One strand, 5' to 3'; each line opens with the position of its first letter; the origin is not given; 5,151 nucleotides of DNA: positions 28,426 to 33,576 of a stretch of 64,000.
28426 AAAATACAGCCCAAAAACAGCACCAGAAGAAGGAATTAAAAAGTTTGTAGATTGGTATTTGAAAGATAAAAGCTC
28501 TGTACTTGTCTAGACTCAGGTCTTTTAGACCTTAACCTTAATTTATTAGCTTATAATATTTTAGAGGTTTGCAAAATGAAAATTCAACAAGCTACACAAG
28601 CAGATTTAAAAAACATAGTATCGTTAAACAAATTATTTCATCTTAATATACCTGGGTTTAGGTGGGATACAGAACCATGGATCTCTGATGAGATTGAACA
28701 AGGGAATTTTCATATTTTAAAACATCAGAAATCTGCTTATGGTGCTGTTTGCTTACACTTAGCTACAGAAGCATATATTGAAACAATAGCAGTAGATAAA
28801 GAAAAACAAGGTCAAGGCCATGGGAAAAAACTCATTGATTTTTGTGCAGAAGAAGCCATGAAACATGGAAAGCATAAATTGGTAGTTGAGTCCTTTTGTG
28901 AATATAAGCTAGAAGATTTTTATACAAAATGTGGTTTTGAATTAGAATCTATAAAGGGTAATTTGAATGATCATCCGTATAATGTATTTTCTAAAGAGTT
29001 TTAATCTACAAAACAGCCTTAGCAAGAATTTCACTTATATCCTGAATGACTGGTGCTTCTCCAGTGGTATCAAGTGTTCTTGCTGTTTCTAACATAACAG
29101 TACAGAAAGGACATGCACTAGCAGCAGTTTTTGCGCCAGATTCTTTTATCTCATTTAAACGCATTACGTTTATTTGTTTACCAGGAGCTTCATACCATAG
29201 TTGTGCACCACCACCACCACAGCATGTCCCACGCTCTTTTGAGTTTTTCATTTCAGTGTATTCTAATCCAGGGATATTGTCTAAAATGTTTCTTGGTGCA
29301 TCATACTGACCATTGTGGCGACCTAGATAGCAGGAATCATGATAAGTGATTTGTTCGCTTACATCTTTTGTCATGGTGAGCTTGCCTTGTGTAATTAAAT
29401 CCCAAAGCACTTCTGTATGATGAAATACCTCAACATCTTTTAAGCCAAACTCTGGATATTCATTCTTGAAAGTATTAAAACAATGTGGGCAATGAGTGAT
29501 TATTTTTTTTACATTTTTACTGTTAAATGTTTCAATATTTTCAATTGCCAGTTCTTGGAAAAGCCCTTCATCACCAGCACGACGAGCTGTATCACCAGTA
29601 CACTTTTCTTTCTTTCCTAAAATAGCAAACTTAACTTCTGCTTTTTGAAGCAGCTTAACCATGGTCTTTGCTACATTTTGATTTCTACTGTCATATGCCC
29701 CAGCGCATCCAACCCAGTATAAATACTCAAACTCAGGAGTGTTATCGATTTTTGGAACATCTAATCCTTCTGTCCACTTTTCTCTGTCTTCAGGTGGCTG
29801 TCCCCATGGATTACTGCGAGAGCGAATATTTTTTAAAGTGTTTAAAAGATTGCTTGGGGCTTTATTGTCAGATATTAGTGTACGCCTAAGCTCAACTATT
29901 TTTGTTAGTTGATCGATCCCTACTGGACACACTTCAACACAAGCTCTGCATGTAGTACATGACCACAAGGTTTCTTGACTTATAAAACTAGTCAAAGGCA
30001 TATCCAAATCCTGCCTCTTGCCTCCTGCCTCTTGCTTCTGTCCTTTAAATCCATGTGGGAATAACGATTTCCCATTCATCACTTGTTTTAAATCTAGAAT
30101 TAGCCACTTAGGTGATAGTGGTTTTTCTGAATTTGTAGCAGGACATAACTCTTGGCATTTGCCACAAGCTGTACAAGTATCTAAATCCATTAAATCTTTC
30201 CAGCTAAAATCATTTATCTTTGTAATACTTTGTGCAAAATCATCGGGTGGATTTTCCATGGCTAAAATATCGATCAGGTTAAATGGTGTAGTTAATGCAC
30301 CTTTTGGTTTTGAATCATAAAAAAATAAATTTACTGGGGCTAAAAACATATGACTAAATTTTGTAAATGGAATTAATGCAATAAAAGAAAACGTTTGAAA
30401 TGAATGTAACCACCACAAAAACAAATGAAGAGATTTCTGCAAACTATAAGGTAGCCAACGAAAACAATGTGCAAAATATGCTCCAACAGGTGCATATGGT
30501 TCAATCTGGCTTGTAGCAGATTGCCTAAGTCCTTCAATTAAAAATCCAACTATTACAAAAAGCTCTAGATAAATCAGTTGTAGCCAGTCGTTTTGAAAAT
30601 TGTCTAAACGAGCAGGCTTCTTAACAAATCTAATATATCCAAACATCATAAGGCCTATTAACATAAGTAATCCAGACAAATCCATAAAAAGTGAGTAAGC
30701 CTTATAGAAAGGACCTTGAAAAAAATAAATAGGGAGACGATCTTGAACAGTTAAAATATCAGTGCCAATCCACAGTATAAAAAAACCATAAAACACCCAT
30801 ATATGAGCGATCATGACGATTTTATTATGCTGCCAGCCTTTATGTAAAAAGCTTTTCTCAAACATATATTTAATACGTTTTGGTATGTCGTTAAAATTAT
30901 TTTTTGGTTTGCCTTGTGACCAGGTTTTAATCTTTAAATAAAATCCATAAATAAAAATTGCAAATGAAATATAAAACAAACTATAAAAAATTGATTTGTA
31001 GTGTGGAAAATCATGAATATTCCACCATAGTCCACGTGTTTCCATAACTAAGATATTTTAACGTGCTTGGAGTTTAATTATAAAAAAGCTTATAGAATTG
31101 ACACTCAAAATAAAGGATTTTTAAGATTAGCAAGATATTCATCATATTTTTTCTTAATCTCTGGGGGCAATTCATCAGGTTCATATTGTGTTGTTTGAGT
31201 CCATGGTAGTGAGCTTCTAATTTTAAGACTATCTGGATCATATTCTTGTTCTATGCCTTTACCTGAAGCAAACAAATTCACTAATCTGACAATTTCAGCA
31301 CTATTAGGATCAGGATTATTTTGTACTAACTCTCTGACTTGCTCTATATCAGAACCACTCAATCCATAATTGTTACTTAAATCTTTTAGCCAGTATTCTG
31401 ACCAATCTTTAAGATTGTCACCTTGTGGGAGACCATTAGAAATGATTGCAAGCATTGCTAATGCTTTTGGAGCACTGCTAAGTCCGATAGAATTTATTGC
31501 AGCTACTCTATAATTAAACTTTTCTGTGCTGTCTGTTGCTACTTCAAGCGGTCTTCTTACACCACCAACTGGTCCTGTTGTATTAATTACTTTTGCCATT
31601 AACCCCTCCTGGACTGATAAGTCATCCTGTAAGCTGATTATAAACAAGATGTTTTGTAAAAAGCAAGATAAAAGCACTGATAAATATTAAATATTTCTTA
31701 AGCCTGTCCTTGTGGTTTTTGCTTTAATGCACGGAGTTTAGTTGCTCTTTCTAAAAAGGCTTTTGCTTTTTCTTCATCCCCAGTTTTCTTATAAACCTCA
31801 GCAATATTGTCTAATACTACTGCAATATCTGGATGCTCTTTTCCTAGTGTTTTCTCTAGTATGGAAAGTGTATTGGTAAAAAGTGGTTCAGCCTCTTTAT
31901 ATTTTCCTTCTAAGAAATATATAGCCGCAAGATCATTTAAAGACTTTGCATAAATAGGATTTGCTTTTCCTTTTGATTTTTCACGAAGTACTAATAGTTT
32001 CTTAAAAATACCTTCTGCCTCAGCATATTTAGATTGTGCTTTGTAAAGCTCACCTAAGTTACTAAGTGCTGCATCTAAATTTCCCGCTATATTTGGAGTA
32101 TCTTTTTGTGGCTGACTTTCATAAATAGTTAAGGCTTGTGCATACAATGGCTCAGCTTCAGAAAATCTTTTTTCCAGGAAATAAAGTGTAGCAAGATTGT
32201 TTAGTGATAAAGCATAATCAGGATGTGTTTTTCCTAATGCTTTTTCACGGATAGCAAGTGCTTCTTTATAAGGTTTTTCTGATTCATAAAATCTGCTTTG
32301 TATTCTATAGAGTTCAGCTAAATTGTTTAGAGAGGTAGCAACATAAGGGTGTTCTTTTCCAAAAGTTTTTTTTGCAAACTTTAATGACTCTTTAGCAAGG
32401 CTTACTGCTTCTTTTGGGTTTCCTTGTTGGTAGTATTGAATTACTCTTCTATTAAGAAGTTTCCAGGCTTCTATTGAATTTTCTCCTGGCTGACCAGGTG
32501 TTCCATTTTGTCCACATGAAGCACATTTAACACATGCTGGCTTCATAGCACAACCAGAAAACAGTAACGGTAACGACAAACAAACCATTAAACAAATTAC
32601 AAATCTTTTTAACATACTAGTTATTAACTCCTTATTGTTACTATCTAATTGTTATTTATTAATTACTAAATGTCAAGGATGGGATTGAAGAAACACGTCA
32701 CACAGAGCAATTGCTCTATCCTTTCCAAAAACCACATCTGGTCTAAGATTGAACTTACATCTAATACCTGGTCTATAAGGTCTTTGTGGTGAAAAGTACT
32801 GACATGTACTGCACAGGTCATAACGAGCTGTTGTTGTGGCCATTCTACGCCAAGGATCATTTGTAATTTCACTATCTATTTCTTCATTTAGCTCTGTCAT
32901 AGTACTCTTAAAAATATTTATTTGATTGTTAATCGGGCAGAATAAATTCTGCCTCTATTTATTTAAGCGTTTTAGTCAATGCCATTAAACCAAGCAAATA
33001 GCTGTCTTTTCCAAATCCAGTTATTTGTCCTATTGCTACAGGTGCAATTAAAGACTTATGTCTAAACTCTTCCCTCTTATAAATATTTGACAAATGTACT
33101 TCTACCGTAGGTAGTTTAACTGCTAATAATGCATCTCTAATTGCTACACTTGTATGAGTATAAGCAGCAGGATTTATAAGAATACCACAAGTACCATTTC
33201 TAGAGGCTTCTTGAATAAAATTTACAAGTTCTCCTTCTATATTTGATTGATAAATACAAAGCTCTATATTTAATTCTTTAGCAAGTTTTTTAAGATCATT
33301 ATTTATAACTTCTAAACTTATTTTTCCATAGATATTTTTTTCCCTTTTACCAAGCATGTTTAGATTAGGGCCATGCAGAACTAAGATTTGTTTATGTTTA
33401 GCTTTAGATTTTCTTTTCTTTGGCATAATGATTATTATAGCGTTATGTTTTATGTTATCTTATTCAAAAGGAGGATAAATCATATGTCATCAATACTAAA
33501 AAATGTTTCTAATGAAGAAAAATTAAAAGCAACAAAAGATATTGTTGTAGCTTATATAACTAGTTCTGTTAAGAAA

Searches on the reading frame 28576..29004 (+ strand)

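Call 81: search_protein_families(library=pfam, proteins=[window:28576-29004:+], max_evalue=0.001)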
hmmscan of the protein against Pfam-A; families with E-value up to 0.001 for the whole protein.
window:28576-29004:+ (142 aa): 4 families
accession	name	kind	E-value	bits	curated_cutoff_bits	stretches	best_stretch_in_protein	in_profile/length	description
PF00583.31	Acetyltransf_1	-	1.6e-11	44.9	20.7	1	36-121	23-116/116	Acetyltransferase (GNAT) family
PF13508.13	Acetyltransf_7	-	2.3e-11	44.3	27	1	43-122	3-83/84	Acetyltransferase (GNAT) domain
PF13673.13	Acetyltransf_10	-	3.9e-10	40.2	23.6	1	38-122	24-108/128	Acetyltransferase (GNAT) domain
PF08445.16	FR47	-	7.4e-05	23.1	22.1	1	51-123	8-79/86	FR47-like protein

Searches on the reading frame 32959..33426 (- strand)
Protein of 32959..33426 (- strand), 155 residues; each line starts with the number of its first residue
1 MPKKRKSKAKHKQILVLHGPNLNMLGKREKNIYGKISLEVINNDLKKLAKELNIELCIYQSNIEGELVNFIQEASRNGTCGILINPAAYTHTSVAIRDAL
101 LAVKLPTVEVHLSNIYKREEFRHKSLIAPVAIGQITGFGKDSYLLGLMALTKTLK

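Call 126: search_protein_families(library=pfam, proteins=[window:32959-33426:-], max_evalue=0.01)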
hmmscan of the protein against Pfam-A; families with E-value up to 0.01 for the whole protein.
window:32959-33426:- (155 aa): 1 family
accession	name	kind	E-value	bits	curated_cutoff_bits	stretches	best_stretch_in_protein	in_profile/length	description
PF01220.24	DHquinase_II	-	5.9e-58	194.9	23.3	1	13-150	1-137/138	Dehydroquinase class II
